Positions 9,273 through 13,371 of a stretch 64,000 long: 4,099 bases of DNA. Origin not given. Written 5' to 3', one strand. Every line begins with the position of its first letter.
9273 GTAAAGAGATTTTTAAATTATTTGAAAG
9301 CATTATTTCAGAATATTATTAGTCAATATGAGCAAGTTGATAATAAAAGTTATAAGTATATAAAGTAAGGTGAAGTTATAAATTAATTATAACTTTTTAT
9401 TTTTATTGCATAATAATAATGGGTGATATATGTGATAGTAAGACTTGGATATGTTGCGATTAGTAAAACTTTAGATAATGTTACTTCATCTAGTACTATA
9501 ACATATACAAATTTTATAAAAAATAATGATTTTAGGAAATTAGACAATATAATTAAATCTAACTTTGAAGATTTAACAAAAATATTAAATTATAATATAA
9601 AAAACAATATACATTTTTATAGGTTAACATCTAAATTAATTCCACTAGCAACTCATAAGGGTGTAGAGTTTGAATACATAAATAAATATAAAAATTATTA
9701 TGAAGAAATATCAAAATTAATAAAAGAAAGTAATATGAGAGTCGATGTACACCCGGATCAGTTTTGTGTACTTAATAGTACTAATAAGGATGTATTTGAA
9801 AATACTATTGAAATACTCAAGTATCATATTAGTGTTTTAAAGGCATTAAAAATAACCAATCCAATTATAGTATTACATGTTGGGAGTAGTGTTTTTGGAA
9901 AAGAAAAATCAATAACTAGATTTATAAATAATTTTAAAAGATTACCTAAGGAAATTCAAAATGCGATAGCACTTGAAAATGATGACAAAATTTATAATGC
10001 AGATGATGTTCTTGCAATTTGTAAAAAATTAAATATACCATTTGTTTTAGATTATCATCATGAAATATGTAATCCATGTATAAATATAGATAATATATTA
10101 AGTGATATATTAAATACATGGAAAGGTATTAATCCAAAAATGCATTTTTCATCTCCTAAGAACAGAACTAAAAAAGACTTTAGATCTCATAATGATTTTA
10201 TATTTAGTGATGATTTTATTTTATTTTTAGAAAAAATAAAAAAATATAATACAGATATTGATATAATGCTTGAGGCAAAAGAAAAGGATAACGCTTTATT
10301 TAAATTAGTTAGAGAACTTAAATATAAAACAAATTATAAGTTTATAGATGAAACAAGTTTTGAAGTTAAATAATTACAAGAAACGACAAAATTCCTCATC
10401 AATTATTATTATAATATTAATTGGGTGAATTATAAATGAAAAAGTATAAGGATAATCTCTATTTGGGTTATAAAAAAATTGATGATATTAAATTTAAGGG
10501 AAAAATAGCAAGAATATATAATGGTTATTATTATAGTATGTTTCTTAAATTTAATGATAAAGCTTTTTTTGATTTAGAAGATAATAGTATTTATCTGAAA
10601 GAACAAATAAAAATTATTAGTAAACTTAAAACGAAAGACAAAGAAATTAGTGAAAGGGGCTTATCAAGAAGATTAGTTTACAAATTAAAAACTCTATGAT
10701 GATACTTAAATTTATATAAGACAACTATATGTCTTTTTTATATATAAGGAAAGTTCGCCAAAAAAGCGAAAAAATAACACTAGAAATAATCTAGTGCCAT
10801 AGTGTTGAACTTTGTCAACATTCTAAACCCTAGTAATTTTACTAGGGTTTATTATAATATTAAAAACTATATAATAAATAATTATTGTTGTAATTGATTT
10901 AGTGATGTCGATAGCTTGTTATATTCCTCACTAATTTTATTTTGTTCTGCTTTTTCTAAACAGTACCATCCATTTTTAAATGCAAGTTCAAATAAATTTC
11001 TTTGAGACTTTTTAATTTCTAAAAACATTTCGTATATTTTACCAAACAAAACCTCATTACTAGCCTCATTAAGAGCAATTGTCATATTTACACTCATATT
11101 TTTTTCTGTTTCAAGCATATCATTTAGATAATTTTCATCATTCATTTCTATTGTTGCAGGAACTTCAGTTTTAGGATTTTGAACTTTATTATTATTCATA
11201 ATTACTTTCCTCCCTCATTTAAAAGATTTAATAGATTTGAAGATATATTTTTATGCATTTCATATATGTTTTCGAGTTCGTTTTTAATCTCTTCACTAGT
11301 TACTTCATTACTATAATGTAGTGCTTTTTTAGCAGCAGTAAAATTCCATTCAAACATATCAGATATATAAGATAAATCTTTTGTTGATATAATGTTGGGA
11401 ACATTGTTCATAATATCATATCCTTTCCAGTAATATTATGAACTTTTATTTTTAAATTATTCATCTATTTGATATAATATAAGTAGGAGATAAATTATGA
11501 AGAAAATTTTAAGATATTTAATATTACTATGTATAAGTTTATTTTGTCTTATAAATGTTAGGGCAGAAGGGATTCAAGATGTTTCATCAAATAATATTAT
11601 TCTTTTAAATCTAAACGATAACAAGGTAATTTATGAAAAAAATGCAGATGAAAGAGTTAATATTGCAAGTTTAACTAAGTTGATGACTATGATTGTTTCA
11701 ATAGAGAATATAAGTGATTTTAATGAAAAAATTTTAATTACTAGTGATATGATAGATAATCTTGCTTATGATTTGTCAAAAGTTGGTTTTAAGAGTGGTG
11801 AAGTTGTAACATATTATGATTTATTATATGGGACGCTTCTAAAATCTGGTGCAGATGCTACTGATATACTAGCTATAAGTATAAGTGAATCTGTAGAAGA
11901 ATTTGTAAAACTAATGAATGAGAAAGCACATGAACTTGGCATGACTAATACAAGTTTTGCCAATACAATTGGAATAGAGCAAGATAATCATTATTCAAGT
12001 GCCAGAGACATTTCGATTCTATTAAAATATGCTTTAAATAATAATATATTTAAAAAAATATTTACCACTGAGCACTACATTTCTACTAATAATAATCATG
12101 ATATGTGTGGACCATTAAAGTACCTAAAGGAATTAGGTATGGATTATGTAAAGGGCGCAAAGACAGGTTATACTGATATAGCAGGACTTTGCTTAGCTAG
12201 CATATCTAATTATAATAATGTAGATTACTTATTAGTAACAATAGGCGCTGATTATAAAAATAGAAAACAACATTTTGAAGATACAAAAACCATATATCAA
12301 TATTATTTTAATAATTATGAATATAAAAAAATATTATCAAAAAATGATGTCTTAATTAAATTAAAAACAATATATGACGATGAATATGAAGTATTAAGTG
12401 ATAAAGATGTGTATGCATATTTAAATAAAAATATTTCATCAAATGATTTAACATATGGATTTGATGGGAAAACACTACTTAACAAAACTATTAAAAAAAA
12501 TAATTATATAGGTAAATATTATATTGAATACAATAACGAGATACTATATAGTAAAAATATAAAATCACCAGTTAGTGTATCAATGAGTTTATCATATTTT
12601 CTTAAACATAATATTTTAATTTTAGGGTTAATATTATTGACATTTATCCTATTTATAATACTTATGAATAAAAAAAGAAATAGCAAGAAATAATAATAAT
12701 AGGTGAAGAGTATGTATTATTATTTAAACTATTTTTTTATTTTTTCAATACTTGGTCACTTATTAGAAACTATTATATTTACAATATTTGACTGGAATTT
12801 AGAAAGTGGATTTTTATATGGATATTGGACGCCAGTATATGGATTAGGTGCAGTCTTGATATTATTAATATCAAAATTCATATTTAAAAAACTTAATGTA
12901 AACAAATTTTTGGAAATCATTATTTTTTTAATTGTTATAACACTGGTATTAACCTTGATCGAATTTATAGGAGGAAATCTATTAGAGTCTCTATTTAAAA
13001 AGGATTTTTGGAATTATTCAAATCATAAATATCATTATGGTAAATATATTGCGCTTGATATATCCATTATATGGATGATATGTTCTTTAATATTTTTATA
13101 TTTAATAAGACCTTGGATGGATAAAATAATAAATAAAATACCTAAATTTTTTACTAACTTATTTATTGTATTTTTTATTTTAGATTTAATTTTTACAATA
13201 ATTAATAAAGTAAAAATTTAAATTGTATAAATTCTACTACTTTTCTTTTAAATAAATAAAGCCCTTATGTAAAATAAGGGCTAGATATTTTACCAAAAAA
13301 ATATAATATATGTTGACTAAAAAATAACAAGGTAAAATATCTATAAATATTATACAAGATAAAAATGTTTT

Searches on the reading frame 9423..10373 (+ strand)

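Call 87: search_protein_families(library=pfam, proteins=[window:9423-10373:+], max_evalue=0.001)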
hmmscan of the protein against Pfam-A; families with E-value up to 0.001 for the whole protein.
window:9423-10373:+ (316 aa): 2 families
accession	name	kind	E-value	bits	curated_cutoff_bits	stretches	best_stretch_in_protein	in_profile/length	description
PF03851.20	UvdE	-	7.6e-74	248.8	24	1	8-271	1-274/275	UV-endonuclease UvdE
PF01261.30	AP_endonuc_2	-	1.9e-07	31.5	31.1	1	85-288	21-232/249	Xylose isomerase-like TIM barrel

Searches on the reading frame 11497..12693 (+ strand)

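Call 86: search_protein_families(library=pfam, proteins=[window:11497-12693:+], max_evalue=0.001)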
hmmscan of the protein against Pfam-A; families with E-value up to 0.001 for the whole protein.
window:11497-12693:+ (398 aa): 3 families
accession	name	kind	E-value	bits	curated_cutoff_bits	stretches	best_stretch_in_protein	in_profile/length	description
PF00768.25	Peptidase_S11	-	1.2e-47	162.8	27.6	1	26-252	7-238/239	D-alanyl-D-alanine carboxypeptidase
PF07943.18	PBP5_C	-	3.1e-05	24.5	21.2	1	274-357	1-85/91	Penicillin-binding protein 5, C-terminal domain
PF13354.11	Beta-lactamase2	-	6.2e-05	22.9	22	1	35-178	3-145/214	Beta-lactamase enzyme family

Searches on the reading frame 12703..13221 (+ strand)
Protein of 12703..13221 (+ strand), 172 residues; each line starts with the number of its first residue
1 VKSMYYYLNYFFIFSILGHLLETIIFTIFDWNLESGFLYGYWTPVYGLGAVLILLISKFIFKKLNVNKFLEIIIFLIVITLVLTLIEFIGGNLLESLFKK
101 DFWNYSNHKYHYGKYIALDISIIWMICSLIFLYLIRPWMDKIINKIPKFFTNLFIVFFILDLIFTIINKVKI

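Call 86: search_protein_families(library=pfam, proteins=[window:12703-13221:+], max_evalue=0.001)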
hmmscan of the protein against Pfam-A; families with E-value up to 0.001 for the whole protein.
window:12703-13221:+ (172 aa): 1 family
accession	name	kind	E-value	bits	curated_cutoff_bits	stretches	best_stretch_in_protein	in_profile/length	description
PF06541.16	ABC_trans_CmpB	-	7.7e-31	107.7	25.9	1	10-165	2-150/151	Putative ABC-transporter type IV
